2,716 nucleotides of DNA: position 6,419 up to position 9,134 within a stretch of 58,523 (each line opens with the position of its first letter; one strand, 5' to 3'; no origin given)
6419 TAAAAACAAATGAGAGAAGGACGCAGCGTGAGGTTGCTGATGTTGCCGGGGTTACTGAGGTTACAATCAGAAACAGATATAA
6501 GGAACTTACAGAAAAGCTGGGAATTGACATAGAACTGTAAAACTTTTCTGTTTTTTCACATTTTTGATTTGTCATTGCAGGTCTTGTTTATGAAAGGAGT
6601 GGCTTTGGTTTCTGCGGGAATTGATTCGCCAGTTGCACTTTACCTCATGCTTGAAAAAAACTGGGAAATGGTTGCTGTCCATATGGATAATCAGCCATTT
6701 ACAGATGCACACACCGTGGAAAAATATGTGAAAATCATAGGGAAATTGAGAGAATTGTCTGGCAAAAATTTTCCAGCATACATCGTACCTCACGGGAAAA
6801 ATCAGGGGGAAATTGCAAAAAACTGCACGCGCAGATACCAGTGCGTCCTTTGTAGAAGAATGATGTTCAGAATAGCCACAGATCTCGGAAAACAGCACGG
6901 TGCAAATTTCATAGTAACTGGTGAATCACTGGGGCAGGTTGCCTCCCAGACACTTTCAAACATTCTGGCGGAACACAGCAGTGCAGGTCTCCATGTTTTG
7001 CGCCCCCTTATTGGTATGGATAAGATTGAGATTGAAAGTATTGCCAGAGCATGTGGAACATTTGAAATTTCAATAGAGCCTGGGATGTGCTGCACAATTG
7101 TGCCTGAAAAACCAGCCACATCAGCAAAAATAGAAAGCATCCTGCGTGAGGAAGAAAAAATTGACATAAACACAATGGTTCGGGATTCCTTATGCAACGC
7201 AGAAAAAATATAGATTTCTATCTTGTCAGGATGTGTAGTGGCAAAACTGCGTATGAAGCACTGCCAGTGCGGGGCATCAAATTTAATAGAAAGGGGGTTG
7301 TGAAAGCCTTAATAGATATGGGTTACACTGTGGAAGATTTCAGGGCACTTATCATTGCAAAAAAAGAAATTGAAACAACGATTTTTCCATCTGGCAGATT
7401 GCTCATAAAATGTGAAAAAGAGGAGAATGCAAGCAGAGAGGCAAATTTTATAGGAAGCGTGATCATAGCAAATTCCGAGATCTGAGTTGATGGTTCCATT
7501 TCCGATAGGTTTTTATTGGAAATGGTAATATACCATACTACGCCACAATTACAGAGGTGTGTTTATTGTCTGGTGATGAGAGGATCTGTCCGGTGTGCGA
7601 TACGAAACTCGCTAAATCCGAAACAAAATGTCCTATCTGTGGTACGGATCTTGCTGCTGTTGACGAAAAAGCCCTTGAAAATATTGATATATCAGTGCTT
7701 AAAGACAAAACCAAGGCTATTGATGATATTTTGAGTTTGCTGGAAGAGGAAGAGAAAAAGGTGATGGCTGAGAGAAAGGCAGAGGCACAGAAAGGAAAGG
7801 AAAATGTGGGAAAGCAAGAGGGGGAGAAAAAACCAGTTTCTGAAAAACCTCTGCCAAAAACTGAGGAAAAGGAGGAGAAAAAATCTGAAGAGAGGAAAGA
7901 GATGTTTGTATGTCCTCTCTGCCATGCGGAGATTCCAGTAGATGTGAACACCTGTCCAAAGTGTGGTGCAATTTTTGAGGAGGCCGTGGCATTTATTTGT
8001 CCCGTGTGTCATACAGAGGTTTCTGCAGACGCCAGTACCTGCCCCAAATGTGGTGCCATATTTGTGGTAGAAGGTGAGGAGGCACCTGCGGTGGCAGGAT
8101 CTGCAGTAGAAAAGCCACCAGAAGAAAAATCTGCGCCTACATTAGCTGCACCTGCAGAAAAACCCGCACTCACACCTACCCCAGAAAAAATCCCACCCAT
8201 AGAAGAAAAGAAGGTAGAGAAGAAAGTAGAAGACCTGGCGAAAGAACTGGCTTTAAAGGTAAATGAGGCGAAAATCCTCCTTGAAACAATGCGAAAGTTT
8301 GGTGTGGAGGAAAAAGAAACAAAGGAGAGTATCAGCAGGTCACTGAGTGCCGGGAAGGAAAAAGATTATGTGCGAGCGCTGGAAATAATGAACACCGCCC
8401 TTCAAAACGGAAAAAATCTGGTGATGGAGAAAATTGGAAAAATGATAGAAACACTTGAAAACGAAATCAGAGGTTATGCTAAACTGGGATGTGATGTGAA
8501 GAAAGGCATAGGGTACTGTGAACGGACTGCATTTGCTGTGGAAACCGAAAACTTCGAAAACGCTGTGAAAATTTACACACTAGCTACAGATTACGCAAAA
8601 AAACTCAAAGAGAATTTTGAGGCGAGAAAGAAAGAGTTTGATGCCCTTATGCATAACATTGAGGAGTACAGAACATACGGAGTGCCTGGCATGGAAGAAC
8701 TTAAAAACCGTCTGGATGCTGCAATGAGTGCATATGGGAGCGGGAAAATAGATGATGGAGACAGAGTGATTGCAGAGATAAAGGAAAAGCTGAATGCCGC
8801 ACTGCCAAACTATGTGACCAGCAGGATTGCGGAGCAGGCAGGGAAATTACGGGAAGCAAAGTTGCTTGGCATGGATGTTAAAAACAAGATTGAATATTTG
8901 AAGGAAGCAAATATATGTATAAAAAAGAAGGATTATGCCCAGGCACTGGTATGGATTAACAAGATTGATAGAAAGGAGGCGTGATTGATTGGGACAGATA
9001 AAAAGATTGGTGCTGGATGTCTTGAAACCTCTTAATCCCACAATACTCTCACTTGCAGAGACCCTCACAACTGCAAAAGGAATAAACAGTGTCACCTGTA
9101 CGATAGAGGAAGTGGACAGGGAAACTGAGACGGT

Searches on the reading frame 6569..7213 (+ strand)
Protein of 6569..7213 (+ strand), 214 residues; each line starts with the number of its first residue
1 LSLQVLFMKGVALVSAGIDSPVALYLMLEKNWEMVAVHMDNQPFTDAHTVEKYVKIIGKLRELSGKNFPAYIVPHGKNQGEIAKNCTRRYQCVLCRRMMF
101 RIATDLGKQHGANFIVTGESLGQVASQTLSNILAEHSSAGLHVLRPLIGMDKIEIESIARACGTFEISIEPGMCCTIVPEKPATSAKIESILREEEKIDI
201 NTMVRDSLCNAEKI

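Call 20: search_protein_families(library=pfam, proteins=[window:6569-7213:+], max_evalue=0.001)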
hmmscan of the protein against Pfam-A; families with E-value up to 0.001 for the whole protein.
window:6569-7213:+ (214 aa): 2 families
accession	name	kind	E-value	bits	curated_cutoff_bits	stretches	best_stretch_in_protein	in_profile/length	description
PF02568.20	ThiI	-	1.6e-58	198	20.5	1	9-199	5-196/197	Thiamine biosynthesis protein (ThiI)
PF01171.26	ATP_bind_3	-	0.00023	21.4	27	0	14-161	6-158/182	PP-loop family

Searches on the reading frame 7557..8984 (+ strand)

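Call 20: search_protein_families(library=pfam, proteins=[window:7557-8984:+], max_evalue=0.001)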
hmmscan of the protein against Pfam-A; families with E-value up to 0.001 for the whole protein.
window:7557-8984:+ (475 aa): 10 families
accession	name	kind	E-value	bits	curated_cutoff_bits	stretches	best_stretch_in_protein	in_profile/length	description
PF13240.11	Zn_Ribbon_1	-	1e-16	60.6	25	2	148-167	2-21/23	zinc-ribbon domain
PF12773.13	DZR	-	3.4e-11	43.6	27.3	1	119-166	1-45/45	Double zinc ribbon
PF13248.11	Zn_ribbon_3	-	3e-10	39.6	27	1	9-32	3-26/26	zinc-ribbon domain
PF18912.6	DZR_2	-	1.6e-07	31.4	27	0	132-169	9-46/56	Double zinc ribbon domain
PF10571.15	UPF0547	-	7e-07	29.7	29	0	119-141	3-25/26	Uncharacterised protein family UPF0547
PF17032.10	Zn_ribbon_15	-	9e-06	26.8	28.9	1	105-166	12-73/73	zinc-ribbon family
PF19335.5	HMBD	-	0.0001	22.6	23.6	0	146-168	2-24/28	Heavy metal binding domain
PF22747.2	Zn_ribbon_DUF2089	-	0.00016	22.1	27.6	0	11-31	1-21/32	DUF2089 zinc ribbon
PF07282.18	Cas12f1-like_TNB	-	0.00017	22.1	26.3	0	132-158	30-53/60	Cas12f1-like, TNB domain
PF23548.1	Zn_ribbon_FGT1_2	-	0.00034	20.6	27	0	117-130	21-34/35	FORGETTER1 second zinc ribbon domain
